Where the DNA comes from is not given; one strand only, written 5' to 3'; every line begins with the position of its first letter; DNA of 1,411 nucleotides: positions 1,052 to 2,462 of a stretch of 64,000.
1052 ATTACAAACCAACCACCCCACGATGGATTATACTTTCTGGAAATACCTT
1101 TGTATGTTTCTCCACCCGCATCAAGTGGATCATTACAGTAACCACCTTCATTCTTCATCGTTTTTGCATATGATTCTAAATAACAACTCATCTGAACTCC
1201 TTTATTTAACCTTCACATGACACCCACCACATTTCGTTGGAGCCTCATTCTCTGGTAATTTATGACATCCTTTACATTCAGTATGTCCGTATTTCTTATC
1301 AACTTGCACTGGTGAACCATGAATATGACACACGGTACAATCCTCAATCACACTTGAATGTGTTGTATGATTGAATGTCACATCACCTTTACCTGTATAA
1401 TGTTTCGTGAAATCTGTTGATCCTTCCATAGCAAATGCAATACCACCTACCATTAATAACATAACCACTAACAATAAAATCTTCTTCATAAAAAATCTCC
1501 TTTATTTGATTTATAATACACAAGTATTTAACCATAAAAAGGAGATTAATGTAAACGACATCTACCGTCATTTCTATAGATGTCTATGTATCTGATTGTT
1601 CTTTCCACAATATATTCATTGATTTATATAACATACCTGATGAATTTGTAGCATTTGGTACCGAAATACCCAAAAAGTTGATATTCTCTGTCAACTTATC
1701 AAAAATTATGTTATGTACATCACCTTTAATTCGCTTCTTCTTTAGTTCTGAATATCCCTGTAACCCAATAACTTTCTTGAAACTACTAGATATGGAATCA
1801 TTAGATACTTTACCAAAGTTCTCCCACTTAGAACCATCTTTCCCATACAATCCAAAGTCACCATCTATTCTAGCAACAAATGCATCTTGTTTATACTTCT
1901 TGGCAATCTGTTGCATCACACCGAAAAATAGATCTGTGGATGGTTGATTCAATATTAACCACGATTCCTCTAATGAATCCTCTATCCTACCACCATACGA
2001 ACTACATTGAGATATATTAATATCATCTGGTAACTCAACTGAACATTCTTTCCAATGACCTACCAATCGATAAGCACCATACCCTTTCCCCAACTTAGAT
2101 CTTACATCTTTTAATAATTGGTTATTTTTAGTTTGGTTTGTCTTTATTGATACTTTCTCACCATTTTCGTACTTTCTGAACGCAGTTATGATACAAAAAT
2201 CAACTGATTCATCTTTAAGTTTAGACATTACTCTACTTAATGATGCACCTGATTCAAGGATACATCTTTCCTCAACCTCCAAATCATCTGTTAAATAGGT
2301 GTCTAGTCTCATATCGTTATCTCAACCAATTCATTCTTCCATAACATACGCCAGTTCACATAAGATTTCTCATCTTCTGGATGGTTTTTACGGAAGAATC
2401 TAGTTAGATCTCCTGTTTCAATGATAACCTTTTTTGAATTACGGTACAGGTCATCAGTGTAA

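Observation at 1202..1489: Phage-encoded PpcA/c7-type triheme cytochrome next to the endolysin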

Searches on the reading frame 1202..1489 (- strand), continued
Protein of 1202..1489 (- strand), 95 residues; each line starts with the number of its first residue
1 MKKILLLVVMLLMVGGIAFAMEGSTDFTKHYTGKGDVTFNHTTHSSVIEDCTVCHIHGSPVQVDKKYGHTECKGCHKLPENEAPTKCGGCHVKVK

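Call 45: find_related_loci(query=A2, collection=genome_contigs, flank=5000)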
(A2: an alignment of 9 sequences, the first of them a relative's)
Query A2 (95 aa) in genome_contigs; peptide patterns used: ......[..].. (x = any residue, [..] = any of these).
299 stretches matched a pattern; 118 encode a relative of the query (tblastn E <= 1e-3); the best 80 are kept; 80 distinct loci.
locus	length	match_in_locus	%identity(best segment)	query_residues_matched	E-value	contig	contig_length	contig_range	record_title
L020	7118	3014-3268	42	6-93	3e-14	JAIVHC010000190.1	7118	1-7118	MAG: Geobacteraceae bacterium isolate MAG32 MTG32_6099, whole genome shotgun sequence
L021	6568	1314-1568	41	6-93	8e-14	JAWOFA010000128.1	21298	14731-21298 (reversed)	MAG: Desulfuromonadaceae bacterium isolate BLK6-1.bin.152 k191_2272604, whole genome shotgun sequence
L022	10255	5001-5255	40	6-93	2e-13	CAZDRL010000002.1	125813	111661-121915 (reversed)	MAG TPA_asm: uncultured Desulfuromonas sp. isolate binchicken_co59_660 genome assembly, contig: NODE_73_length_125813_co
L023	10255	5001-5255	40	6-93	3e-13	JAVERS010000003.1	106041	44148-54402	MAG: Desulfuromonadaceae bacterium isolate BF1_26 scaffold_291_c1_biofilm_2017, whole genome shotgun sequence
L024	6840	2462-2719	38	5-93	4e-13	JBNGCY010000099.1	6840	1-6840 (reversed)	MAG: Desulfuromonadaceae bacterium isolate E05-012 bin85.fa-99, whole genome shotgun sequence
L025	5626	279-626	35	1-93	5e-11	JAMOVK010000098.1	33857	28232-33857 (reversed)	MAG: Deltaproteobacteria bacterium isolate PIR-30_metabat2_scaf2bin.024 PIR-30_scaffold_395_c1, whole genome shotgun seq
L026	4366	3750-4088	36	4-93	1e-10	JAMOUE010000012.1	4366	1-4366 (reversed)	MAG: Deltaproteobacteria bacterium isolate PIR-30_maxbin2_scaf2bin.128 PIR-30_scaffold_10349_c1, whole genome shotgun se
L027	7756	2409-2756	35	1-93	2e-10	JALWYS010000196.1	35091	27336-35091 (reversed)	MAG: Deltaproteobacteria bacterium isolate T2_metabat1_scaf2bin.029 T2_NODE_817_length_35091_cov_3.445229, whole genome 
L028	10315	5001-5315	36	1-93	2e-10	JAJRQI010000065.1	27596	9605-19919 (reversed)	MAG: Deltaproteobacteria bacterium isolate Dive100_bin10.46 k141_1097818, whole genome shotgun sequence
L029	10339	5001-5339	36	4-93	5e-10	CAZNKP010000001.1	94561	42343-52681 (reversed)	MAG TPA_asm: uncultured Desulfobacterales bacterium isolate binchicken_co219_284 genome assembly, contig: k141_1149978, 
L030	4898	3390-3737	34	6-93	6e-10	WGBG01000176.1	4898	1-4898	MAG: Deltaproteobacteria bacterium isolate S144_17 k151_556826, whole genome shotgun sequence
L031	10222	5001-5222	36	35-93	2e-8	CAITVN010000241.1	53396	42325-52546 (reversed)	MAG: Oligoflexia bacterium isolate LJ_bin-4497 genome assembly, contig: bin-4497:241/244, whole genome shotgun sequence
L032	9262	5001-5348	34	1-93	1e-9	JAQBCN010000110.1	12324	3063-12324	MAG: Deltaproteobacteria bacterium isolate MAG_353_bin-02 353_bin-02_ctg-110, whole genome shotgun sequence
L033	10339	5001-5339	33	4-93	2e-9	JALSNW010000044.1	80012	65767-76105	MAG: Deltaproteobacteria bacterium isolate 356-284_metabat1_scaf2bin.060 356-284_scaffold_64_c1, whole genome shotgun se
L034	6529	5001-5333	31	4-93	2e-9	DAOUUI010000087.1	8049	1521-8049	MAG TPA_asm: Deltaproteobacteria bacterium isolate CSMAG_819 CSMAG_819_k141_1685907_length_8049_cov_12.9067, whole genom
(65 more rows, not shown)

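Call 53: find_encoding_contigs(protein=P0007, flank=8000, max_places=3)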
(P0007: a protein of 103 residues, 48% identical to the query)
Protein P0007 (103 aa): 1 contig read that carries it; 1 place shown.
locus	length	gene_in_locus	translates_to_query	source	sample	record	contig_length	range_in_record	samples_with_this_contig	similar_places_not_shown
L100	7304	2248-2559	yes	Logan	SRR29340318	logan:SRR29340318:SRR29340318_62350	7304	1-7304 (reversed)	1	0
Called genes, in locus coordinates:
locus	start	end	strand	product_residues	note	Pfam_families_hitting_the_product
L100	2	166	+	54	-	?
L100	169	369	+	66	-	-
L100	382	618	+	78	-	-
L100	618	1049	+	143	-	PF01510:Amidase_2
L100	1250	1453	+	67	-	-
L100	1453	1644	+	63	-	-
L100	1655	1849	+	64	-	-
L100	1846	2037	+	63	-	-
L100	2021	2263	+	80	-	-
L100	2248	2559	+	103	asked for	PF02085:Cytochrom_CIII (faint), PF14522:Cytochrome_C7 (weak)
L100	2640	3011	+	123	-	-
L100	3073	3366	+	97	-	-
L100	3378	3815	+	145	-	-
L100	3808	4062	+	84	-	-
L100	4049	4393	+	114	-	-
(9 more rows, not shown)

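Call 54: find_encoding_contigs(protein=P0019, flank=8000, max_places=3)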
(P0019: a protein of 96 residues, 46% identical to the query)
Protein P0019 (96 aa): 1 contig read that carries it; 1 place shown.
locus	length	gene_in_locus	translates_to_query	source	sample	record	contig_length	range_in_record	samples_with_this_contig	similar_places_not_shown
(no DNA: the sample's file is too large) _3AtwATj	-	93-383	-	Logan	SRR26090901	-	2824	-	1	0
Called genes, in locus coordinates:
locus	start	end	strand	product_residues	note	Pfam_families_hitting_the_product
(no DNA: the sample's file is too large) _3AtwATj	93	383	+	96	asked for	PF02085:Cytochrom_CIII (weak)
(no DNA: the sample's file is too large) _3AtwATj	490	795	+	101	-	-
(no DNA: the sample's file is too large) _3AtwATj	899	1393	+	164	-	PF01844:HNH, PF14279:HNH_5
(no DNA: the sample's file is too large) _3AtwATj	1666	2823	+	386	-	?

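Call 55: find_encoding_contigs(protein=P0029, flank=8000, max_places=3)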
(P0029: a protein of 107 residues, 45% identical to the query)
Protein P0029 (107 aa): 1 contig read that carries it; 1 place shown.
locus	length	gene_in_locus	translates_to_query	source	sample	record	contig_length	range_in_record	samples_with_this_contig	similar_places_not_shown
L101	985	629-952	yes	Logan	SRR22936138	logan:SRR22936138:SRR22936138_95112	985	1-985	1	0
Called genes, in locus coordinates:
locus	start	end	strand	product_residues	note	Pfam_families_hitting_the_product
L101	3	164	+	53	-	?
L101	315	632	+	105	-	-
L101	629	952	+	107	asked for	PF14522:Cytochrome_C7 (weak)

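Call 64: search_protein_families(library=pfam, proteins=[L009:9674-9991:+, L013:4376-4693:+, L013:5009-5302:+, L014:5064-5456:+], max_evalue=0.01)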
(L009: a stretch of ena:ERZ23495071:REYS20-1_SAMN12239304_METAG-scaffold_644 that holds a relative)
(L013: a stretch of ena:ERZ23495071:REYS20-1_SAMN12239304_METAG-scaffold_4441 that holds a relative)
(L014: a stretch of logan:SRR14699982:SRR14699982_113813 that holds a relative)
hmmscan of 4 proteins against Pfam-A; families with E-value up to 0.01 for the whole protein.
L009:9674-9991:+ (105 aa): 2 families
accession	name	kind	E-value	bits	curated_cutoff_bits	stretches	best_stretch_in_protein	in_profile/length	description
PF13442.11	Cytochrome_CBB3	-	2.9e-07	31.1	27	1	25-91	2-68/68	Cytochrome C oxidase, cbb3-type, subunit III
PF00034.26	Cytochrom_C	-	7.5e-05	24.4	21.3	1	27-70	2-47/90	Cytochrome c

L013:4376-4693:+ (105 aa): 2 families
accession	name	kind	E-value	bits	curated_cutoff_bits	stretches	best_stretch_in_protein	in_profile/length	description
PF13442.11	Cytochrome_CBB3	-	2.9e-07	31.1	27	1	25-91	2-68/68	Cytochrome C oxidase, cbb3-type, subunit III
PF00034.26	Cytochrom_C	-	7.6e-05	24.4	21.3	1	27-70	2-47/90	Cytochrome c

L013:5009-5302:+ (97 aa): 1 family
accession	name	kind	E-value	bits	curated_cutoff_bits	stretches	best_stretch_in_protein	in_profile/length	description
PF05488.18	PAAR_motif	-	0.0015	19.2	27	0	39-96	3-51/70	PAAR motif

L014:5064-5456:+ (130 aa): 4 families
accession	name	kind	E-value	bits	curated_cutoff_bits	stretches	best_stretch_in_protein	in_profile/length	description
PF14522.11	Cytochrome_C7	-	2e-05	24.7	24.8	1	47-115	2-63/67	Cytochrome c7 and related cytochrome c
PF22113.1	Mtrc-MtrF_II-IV_dom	-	0.00035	20.6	30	1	50-102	73-130/176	Outer membrane cytochrome MtrC/MtrF-like, domains II/IV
PF02085.21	Cytochrom_CIII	-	0.0004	21.1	22.9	1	41-115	16-98/101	Class III cytochrome C family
PF09699.15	Paired_CXXCH_1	-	0.0011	19.1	20.6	1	54-100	3-37/41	Doubled CXXCH motif (Paired_CXXCH_1)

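Call 79: search_protein_families(library=ncbifam, proteins=[P0001], max_evalue=0.01)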
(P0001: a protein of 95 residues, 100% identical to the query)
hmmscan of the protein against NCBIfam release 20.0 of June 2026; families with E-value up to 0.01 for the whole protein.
P0001 (95 aa): 5 families
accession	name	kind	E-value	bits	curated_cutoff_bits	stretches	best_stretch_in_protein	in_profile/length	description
NF043011.1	CytC7_Geobact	equivalog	3e-17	62.9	120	1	1-91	1-88/89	cytochrome c7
NF045722.1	c3_cytochr_TmcA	equivalog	2.9e-05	23.9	114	0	17-57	21-66/125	acidic tetraheme cytochrome c3 TmcA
NF045784.1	9HemeCytC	equivalog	0.0013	18.1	640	1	36-63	63-90/328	nine-heme cytochrome c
NF045713.1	CxxCH_16_HmcA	equivalog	0.0066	15.1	400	0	34-56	293-315/541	sulfate respiration complex hexadecaheme cytochrome HmcA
NF049910.1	FomA_fam_porin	subfamily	0.0097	15.1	125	1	1-32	1-32/350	FomA family porin-like outer membrane protein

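Call 87: find_encoding_contigs(protein=P0013, flank=6000, max_places=2)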
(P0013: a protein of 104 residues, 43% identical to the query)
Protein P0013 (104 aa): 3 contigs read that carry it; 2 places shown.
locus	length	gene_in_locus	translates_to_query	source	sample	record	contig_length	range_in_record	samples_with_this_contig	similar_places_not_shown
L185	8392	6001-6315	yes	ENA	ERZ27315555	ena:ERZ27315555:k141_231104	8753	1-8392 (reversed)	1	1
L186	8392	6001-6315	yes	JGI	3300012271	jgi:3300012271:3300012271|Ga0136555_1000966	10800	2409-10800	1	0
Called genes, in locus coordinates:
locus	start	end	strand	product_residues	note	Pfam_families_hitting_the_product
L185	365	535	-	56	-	-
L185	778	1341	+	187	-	PF13392:HNH_3 (weak)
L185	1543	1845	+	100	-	PF24591:Phage_YunG-like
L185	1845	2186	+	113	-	PF21866:DUF6915 (weak)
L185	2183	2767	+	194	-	-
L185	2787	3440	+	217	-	PF02511:Thy1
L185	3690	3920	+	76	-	-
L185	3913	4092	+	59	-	-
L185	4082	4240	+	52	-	-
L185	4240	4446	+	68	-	-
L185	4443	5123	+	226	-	-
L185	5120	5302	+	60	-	-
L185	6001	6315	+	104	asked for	PF02085:Cytochrom_CIII (faint), PF14522:Cytochrome_C7 (faint)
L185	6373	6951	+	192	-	PF05838:Glyco_hydro_108, PF09374:PG_binding_3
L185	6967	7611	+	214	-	PF23780:S-AdoMet_lyase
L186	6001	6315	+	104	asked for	PF02085:Cytochrom_CIII (faint), PF14522:Cytochrome_C7 (faint)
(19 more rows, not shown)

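Call 88: find_encoding_contigs(protein=P0014, flank=6000, max_places=2)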
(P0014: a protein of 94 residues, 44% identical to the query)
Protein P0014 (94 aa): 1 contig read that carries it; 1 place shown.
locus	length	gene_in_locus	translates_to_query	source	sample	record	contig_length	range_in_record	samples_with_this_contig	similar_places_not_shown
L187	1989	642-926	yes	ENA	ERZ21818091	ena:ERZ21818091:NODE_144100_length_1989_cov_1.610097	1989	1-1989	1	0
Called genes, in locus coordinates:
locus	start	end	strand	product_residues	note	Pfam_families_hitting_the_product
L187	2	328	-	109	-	?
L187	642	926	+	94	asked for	-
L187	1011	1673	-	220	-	PF01618:MotA_ExbB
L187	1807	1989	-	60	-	?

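Call 96: list_cluster_members(proteins=[P0014, P0015, P0017, P0018, P0020, P0022, P0024, P0025, P0027, P0028])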
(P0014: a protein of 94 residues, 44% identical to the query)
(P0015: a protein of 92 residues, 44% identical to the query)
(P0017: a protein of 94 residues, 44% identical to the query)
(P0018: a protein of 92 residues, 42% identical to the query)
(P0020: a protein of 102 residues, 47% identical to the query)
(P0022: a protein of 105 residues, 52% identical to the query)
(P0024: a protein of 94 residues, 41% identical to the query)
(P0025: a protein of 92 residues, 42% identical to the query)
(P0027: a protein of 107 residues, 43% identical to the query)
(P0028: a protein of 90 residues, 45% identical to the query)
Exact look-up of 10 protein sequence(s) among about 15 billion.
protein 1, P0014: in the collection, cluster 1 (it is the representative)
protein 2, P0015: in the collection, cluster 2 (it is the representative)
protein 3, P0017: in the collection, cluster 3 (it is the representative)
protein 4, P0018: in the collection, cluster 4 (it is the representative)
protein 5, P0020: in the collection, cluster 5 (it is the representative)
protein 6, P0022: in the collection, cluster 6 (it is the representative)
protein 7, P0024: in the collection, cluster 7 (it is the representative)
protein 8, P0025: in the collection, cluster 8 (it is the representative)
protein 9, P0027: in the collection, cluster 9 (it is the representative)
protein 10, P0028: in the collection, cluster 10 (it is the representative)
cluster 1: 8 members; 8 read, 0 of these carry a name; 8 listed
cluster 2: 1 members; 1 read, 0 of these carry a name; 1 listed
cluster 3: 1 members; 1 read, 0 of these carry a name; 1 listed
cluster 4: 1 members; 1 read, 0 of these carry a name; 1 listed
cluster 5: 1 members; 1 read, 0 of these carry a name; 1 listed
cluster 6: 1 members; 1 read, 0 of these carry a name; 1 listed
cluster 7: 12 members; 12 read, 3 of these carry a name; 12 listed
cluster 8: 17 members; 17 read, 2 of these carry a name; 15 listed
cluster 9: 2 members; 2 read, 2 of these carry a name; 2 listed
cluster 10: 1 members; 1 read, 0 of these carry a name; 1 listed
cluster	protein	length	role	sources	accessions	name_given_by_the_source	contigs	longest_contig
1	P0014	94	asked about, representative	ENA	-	-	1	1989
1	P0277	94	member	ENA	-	-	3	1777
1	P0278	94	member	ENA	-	-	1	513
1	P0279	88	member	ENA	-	-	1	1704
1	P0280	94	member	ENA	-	-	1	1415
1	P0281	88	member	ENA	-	-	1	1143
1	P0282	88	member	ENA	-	-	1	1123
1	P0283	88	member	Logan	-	-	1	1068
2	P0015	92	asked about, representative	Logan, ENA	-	-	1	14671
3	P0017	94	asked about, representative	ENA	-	-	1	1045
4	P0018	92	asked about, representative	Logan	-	-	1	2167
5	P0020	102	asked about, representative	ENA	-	-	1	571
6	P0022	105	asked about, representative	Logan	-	-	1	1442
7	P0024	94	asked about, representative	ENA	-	-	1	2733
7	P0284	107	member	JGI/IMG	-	predicted CXXCH cytochrome family protein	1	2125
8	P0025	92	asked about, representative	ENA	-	-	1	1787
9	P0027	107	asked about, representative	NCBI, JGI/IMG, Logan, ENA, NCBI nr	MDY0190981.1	MAG: cytochrome c3 family protein [Desulfuromonas sp.] | cytochrome c3 family protein [Desulfuromonas sp.]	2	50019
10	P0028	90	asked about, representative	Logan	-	-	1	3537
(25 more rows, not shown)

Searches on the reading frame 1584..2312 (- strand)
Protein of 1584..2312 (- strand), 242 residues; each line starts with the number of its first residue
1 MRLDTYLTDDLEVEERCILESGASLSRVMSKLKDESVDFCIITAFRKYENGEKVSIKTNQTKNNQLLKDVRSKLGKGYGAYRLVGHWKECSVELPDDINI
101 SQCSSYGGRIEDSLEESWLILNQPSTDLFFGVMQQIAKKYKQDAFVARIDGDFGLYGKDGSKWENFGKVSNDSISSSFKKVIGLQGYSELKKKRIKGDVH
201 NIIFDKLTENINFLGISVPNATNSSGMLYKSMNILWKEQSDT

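Call 3: search_protein_families(library=pfam, proteins=[window:1584-2312:-], max_evalue=0.1)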
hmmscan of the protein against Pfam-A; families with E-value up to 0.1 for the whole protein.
window:1584-2312:- (242 aa): 2 families
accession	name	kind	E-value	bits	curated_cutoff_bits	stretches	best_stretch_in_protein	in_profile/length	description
PF10879.14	DUF2674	-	0.014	15.5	27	1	109-137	20-49/61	Protein of unknown function (DUF2674)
PF11697.13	DUF3293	-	0.061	14.4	25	0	51-91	8-50/73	Protein of unknown function (DUF3293)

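Call 12: search_protein_families(library=phrogs, proteins=[window:1584-2312:-], max_evalue=0.00001)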
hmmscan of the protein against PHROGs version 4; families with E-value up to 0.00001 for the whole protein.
window:1584-2312:- (242 aa): 0 families
